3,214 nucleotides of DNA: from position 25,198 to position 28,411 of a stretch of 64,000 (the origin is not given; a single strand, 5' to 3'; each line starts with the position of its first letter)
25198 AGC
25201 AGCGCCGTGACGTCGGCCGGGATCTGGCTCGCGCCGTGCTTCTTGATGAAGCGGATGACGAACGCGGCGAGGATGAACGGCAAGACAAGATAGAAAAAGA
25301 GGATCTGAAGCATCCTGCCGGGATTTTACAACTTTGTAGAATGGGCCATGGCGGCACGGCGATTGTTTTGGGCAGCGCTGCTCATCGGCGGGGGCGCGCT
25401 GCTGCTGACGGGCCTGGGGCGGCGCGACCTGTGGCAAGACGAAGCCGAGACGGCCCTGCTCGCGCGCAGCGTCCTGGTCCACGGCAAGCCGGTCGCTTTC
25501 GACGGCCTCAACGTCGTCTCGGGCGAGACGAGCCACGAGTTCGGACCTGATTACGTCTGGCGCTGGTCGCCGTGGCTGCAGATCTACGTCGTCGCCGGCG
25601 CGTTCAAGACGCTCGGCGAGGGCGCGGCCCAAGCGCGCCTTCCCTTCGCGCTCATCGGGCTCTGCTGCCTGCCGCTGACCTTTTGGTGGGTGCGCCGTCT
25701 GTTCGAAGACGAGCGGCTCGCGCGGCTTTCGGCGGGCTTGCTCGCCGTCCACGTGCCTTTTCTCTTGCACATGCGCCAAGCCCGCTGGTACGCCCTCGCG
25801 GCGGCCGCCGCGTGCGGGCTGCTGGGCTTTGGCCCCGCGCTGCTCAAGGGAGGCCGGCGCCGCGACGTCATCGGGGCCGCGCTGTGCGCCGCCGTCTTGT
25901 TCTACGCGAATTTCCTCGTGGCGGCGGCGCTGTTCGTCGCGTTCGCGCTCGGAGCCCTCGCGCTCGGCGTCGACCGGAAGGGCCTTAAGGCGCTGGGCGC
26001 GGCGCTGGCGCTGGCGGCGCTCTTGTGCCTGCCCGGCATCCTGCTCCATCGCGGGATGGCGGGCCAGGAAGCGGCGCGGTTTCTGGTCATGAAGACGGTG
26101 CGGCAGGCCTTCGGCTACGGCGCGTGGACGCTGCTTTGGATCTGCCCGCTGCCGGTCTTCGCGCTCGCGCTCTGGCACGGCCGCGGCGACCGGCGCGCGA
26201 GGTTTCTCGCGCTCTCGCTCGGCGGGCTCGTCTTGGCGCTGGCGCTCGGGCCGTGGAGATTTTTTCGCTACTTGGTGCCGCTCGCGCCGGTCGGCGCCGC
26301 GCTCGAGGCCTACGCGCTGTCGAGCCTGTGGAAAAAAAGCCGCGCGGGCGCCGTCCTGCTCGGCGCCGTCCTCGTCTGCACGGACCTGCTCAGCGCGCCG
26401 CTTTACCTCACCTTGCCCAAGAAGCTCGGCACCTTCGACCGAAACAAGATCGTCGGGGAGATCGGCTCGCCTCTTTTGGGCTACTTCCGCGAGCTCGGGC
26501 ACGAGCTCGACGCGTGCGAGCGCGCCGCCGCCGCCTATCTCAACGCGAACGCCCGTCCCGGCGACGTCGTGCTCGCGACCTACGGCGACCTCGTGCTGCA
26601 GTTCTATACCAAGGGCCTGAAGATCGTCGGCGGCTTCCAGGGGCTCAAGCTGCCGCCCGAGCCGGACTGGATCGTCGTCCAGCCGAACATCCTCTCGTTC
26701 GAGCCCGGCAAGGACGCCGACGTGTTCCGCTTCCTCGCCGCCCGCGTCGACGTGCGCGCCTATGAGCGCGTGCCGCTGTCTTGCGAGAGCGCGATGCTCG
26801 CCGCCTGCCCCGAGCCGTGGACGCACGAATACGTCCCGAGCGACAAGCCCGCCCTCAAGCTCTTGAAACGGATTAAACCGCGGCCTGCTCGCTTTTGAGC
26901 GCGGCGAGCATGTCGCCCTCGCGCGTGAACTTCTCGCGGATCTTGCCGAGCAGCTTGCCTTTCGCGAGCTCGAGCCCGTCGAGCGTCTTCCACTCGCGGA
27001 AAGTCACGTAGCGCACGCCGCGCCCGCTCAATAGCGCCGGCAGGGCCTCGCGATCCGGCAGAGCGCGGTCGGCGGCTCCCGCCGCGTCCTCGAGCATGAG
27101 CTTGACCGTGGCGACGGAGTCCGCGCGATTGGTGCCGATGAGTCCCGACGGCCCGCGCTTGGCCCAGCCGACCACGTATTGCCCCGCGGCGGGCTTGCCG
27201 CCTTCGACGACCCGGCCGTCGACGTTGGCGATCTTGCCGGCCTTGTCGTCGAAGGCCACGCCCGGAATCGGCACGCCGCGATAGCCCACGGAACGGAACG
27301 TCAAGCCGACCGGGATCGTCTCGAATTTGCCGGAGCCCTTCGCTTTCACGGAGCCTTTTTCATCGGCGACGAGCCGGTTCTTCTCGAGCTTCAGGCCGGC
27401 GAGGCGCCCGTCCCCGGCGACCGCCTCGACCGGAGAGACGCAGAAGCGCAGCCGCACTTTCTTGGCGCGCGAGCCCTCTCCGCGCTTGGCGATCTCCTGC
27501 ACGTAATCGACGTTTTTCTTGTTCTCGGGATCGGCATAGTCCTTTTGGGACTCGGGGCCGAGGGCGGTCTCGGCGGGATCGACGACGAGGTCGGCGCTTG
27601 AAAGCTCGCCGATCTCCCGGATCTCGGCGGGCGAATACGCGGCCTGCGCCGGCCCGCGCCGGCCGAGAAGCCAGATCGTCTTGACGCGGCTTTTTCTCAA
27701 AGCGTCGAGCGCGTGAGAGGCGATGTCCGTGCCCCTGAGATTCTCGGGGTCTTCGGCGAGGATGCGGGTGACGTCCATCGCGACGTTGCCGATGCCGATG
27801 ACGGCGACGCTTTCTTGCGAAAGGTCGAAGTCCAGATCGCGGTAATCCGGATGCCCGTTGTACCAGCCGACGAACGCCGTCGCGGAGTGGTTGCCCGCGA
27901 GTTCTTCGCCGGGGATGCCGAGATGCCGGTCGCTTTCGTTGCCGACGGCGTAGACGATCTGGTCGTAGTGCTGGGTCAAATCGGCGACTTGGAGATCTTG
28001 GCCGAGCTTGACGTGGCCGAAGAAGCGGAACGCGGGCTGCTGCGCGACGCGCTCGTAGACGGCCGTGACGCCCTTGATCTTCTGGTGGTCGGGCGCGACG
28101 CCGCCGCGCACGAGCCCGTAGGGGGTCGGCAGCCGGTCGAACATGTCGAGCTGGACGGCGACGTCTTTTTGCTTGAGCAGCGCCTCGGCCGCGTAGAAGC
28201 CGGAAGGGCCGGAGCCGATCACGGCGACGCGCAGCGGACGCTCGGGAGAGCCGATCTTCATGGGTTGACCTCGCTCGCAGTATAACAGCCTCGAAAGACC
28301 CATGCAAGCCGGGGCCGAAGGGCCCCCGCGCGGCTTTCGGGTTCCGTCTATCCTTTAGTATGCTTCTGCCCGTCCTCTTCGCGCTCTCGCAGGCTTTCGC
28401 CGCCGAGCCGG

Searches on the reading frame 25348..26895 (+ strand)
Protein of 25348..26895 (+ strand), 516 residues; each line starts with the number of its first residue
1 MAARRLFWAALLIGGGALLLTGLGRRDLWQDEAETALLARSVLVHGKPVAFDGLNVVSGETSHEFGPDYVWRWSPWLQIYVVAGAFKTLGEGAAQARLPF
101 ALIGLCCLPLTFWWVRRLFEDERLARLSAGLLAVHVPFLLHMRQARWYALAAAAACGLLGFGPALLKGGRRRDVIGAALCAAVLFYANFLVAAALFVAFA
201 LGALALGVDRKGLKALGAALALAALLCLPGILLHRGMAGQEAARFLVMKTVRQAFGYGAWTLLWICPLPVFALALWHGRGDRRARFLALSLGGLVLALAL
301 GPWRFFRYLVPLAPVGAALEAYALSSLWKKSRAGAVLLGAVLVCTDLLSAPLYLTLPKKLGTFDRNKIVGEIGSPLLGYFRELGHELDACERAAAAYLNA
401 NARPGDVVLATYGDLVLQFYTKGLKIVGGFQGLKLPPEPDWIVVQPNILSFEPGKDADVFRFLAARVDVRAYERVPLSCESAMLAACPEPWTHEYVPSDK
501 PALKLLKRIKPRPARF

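Call 65: search_protein_families(library=pfam, proteins=[window:25348-26895:+], max_evalue=0.001)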
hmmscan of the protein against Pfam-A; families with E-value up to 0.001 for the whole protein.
window:25348-26895:+ (516 aa): 0 families

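Call 67: search_protein_families(library=ncbifam, proteins=[window:25348-26895:+], max_evalue=0.01)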
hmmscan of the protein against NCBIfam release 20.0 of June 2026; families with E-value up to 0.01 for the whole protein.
window:25348-26895:+ (516 aa): 1 family
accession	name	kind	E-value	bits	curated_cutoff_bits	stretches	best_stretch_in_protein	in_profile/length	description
TIGR03663.1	TIGR03663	subfamily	8.3e-05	21.8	126.25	1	79-213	56-186/435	flippase activity-associated protein Agl23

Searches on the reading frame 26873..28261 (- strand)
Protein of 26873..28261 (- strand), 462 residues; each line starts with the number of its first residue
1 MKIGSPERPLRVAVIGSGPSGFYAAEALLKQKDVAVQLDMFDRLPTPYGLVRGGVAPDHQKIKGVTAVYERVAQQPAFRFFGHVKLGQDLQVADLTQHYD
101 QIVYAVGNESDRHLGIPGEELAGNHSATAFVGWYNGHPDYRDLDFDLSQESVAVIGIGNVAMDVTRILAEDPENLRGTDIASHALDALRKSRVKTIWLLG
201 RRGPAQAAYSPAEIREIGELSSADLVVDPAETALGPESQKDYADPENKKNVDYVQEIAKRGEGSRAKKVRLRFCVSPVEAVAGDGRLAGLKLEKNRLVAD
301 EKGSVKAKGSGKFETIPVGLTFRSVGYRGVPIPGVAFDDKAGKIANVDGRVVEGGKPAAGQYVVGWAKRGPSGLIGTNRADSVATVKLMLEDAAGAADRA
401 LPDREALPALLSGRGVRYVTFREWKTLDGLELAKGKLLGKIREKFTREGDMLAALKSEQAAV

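Call 65: search_protein_families(library=pfam, proteins=[window:26873-28261:-], max_evalue=0.001)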
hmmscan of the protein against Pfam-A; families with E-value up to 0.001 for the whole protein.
window:26873-28261:- (462 aa): 2 families
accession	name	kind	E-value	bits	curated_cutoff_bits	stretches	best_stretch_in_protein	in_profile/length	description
PF07992.20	Pyr_redox_2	-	1.7e-09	38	26.1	1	11-169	2-162/291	Pyridine nucleotide-disulphide oxidoreductase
PF13454.12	NAD_binding_9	-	0.0002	21.8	21.8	1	13-47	1-34/155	FAD-NAD(P)-binding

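Call 67: search_protein_families(library=ncbifam, proteins=[window:26873-28261:-], max_evalue=0.01)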
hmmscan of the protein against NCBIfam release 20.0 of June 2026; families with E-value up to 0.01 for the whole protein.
window:26873-28261:- (462 aa): 15 families
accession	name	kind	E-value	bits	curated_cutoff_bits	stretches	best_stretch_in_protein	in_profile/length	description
NF009410.0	PRK12771.1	subfamily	1.5e-16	60.1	516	1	11-167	140-286/566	NAD(P)-binding protein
TIGR01317.1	GOGAT_sm_gam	subfamily_domain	2e-16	59.9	447.7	1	11-163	145-297/485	glutamate synthase small subunit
NF009409.0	PRK12770.1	subfamily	4.7e-16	58.8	343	1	6-171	15-189/360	putative glutamate synthase subunit beta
TIGR01318.1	gltD_gamma_fam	subfamily_domain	5e-15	55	482.95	1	10-166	142-299/467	glutamate synthase, small subunit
TIGR01316.1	gltA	equivalog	4.9e-14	52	471.75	1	9-166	133-289/449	NADPH-dependent glutamate synthase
NF009454.0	PRK12814.1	equivalog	9.3e-13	47.4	916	1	11-166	195-340/657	putative NADPH-dependent glutamate synthase small subunit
NF010590.0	PRK13984.1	equivalog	1.8e-12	46.2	946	1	8-169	287-443/611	putative oxidoreductase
NF009413.0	PRK12775.1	equivalog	2.2e-12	45.7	1895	1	11-167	432-589/1006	putative trifunctional 2-polyprenylphenol hydroxylase/glutamate synthase subunit beta/ferritin domain-containing protein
NF009414.0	PRK12778.1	equivalog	5.8e-12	44.7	1103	1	10-166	432-587/752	bifunctional dihydroorotate dehydrogenase B NAD binding subunit/NADPH-dependent glutamate synthase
NF009451.0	PRK12809.1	equivalog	1.1e-11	43.8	1154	1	8-166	309-468/639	formate-dependent uric acid utilization protein YgfT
NF009408.0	PRK12769.1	equivalog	4.4e-10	38.3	1003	1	11-166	329-485/659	formate-dependent uric acid utilization protein AegA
TIGR03315.1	Se_ygfK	equivalog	2.5e-09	35.1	835.3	1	11-167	539-684/1012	putative selenate reductase subunit YgfK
NF009415.0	PRK12779.1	equivalog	6.3e-07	27.7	1519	1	12-167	309-465/944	putative bifunctional glutamate synthase subunit beta/2-polyprenylphenol hydroxylase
NF045599.1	bili_reduct_long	exception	9.1e-06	24.2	750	1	3-170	375-525/641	bilirubin reductase, long form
NF041087.1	bile_acid_BaiCD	equivalog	7.2e-05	21.1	825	1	5-189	376-546/642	bile acid Fe-S flavoenzyme BaiCD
